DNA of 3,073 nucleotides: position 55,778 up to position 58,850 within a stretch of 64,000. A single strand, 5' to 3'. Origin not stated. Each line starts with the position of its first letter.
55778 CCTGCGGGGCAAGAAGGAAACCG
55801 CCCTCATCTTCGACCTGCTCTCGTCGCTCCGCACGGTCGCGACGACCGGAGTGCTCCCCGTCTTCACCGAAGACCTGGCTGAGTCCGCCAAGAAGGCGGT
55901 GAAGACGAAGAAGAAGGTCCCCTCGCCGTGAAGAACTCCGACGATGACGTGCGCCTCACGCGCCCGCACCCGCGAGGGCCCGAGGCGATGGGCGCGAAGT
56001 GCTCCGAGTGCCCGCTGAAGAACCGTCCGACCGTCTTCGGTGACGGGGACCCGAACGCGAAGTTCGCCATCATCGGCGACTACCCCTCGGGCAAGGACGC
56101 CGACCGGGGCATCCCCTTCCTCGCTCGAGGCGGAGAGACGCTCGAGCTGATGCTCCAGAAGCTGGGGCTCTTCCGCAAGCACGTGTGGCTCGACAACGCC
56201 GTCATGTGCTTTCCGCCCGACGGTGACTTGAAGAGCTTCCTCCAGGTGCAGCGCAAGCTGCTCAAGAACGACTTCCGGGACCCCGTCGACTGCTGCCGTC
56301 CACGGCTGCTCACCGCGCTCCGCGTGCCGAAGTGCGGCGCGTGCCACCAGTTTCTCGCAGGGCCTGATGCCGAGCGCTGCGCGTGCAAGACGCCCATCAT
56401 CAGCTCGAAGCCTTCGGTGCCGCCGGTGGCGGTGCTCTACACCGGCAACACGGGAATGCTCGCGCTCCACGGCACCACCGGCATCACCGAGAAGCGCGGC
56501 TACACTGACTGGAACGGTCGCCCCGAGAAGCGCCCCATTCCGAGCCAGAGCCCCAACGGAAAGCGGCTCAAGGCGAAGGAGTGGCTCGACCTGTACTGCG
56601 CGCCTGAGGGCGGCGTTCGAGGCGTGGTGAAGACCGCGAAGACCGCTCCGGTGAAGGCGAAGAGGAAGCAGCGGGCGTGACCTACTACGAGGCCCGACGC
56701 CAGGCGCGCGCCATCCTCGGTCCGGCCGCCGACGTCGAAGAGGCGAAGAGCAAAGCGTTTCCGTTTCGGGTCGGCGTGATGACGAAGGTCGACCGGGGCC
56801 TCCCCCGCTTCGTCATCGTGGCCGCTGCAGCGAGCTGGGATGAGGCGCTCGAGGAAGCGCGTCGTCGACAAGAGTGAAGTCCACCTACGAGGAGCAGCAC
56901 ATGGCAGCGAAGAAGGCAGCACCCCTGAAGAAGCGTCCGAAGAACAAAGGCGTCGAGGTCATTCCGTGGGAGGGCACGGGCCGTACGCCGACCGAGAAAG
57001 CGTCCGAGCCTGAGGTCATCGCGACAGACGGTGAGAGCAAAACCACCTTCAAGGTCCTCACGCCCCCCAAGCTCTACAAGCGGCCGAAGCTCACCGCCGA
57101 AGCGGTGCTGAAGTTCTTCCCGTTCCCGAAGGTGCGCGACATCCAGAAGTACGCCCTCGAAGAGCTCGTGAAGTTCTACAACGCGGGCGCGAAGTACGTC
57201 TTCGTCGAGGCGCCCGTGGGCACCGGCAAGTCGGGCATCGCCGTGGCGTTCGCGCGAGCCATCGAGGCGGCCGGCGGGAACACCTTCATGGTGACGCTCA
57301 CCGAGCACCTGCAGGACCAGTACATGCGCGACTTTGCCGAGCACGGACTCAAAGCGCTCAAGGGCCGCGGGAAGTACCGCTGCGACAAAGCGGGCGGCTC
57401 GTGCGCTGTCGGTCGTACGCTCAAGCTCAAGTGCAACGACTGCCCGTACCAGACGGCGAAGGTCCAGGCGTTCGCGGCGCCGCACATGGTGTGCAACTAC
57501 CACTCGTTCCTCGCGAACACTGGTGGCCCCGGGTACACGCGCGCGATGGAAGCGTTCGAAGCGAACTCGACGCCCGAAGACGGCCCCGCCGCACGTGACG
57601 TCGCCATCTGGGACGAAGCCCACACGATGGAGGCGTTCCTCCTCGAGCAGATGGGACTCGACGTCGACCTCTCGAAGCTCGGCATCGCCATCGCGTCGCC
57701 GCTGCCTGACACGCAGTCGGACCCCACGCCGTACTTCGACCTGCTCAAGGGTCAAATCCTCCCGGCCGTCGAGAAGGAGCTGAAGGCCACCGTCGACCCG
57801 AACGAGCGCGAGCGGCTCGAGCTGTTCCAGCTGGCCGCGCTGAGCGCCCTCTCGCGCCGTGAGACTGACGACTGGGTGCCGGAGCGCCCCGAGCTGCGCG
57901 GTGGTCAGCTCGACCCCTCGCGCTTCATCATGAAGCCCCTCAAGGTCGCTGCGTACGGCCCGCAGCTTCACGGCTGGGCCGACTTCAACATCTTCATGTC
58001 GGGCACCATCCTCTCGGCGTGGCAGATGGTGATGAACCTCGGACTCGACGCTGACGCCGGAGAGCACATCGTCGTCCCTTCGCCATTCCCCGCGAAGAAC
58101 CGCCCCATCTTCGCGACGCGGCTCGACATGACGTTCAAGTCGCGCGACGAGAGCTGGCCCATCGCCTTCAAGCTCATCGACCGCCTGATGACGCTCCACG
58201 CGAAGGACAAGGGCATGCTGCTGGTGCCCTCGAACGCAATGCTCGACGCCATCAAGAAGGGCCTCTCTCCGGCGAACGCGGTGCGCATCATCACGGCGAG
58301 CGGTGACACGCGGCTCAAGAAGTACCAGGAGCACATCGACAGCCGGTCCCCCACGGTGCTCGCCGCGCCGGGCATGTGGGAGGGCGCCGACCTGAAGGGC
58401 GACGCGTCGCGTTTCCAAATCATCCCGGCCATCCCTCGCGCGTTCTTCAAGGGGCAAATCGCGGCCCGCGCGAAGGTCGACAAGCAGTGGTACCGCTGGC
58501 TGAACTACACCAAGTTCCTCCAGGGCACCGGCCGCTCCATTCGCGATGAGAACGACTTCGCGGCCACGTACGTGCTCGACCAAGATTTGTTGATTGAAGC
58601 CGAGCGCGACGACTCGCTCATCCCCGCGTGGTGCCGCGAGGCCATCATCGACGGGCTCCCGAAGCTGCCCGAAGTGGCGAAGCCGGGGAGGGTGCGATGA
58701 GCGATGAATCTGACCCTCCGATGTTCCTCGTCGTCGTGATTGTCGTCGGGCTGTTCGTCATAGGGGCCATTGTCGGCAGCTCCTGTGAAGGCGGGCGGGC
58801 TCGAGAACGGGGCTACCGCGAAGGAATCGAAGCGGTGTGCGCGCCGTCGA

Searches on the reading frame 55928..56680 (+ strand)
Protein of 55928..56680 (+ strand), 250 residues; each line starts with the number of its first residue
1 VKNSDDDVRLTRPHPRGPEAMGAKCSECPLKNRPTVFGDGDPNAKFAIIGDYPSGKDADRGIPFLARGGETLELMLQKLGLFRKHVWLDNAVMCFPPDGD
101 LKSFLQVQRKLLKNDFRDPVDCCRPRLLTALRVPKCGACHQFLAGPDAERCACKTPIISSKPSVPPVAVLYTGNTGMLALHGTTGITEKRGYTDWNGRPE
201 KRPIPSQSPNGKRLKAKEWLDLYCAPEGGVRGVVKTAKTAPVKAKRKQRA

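Call 131: search_protein_families(library=pfam, proteins=[window:55928-56680:+], max_evalue=0.01)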
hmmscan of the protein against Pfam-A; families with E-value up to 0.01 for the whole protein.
window:55928-56680:+ (250 aa): 1 family
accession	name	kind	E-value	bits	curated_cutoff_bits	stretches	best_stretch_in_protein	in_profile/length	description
PF03167.25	UDG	-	1.2e-09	38.8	24.3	1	37-131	1-79/141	Uracil DNA glycosylase superfamily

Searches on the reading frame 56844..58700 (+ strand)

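Call 11: search_protein_families(library=pfam, proteins=[window:56844-58700:+], max_evalue=0.001)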
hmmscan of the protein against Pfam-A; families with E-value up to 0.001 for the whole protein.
window:56844-58700:+ (618 aa): 3 families
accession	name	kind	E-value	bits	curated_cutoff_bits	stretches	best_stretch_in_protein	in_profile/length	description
PF13307.12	Helicase_C_2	-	5.1e-13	49.9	25.3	1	454-598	9-168/170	Helicase C-terminal domain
PF04851.21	ResIII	-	9.9e-12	45.5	22.5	1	96-264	3-139/164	Type III restriction enzyme, res subunit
PF00270.35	DEAD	-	0.0003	21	26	0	99-168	2-69/167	DEAD/DEAH box helicase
